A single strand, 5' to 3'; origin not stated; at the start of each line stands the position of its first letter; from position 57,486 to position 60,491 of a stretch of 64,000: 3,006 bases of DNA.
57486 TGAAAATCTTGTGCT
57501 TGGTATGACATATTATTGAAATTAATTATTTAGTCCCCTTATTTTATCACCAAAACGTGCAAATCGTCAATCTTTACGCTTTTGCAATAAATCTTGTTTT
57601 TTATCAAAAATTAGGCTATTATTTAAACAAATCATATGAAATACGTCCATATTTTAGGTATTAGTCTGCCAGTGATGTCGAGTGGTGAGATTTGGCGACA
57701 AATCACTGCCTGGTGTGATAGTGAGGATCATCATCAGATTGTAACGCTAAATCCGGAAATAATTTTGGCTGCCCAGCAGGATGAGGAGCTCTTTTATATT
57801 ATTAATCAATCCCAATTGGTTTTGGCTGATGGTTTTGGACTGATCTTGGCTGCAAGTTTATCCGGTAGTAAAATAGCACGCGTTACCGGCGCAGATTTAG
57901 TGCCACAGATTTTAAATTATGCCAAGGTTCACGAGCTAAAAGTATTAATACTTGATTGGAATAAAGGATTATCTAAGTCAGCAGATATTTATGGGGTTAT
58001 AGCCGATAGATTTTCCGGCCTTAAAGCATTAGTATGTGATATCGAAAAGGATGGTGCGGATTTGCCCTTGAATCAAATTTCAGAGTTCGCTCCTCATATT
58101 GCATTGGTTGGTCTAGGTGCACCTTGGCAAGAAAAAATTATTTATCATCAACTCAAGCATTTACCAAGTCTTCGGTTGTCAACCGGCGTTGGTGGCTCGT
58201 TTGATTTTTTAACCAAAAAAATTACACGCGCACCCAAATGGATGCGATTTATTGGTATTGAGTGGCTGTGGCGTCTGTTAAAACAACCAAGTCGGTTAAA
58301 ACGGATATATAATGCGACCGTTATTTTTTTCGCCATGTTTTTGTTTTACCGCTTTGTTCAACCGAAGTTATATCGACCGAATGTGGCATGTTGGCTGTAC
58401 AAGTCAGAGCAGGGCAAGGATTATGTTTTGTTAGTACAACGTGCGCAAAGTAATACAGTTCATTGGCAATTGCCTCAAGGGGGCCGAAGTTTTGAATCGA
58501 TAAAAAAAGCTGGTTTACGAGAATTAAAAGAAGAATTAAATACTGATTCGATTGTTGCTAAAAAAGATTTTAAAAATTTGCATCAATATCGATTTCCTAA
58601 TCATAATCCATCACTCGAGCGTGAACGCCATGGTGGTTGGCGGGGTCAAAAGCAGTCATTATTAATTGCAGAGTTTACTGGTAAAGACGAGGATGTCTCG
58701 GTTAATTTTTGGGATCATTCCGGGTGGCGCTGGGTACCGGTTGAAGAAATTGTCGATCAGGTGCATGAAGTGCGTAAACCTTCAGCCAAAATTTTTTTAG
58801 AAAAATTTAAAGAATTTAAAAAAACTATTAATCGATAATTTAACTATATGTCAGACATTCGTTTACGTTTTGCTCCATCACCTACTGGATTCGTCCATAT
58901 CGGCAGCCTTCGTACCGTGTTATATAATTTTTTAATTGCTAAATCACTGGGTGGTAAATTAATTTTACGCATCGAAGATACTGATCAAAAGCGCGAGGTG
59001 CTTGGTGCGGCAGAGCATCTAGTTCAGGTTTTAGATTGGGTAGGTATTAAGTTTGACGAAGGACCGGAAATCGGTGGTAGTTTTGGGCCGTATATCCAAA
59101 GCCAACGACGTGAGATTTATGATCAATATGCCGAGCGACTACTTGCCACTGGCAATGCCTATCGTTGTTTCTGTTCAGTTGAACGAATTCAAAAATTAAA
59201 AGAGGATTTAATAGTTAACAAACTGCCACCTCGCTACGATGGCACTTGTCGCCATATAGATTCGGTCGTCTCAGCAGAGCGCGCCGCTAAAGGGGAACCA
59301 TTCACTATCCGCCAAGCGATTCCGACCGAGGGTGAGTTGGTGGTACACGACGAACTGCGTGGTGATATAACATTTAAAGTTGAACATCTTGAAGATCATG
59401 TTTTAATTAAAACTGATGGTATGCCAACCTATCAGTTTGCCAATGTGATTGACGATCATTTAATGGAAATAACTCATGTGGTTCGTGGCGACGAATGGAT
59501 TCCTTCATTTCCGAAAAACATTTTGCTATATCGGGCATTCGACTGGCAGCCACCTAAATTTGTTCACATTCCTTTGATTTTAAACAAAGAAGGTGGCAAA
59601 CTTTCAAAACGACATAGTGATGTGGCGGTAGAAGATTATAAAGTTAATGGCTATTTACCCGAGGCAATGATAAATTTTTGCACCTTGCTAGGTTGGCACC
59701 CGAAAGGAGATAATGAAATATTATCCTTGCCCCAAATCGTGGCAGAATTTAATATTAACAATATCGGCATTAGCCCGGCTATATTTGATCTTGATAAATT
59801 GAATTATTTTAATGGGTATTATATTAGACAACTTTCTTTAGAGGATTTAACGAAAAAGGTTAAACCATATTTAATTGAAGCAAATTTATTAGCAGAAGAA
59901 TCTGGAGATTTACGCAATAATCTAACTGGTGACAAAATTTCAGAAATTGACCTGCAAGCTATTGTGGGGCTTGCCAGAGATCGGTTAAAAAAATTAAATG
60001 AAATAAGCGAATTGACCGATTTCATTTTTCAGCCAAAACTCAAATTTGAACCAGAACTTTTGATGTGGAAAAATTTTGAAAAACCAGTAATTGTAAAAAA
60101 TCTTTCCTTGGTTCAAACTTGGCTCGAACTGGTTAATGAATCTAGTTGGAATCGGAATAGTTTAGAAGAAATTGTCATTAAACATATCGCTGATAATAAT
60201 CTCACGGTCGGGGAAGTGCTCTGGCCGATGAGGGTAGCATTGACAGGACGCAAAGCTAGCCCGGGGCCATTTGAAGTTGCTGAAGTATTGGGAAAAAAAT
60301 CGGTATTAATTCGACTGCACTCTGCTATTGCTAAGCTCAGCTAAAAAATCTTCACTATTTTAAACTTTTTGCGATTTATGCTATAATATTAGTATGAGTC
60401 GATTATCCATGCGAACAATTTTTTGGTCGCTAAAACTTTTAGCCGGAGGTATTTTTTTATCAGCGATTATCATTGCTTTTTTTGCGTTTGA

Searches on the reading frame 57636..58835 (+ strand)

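Call 71: search_protein_families(library=pfam, proteins=[window:57636-58835:+], max_evalue=0.00001)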
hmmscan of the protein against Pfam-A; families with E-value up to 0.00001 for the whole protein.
window:57636-58835:+ (400 aa): 2 families
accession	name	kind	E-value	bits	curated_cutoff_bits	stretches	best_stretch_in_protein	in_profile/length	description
PF03808.19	Glyco_tran_WecG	-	3.7e-35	121.7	27.4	1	60-225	2-168/168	Glycosyl transferase WecG/TagA/CpsF family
PF00293.34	NUDIX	-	3.4e-13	50.2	21.1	1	246-385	2-129/134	NUDIX domain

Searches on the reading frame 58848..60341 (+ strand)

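Call 71: search_protein_families(library=pfam, proteins=[window:58848-60341:+], max_evalue=0.00001)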
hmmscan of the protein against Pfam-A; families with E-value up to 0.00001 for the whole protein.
window:58848-60341:+ (498 aa): 2 families
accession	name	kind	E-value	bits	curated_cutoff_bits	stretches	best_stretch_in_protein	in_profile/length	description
PF00749.27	tRNA-synt_1c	-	1.1e-97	327.1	23.4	1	4-319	2-313/314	tRNA synthetases class I (E and Q), catalytic domain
PF19269.4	Anticodon_2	-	2.2e-26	93.4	23.6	1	334-494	2-141/141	Anticodon binding domain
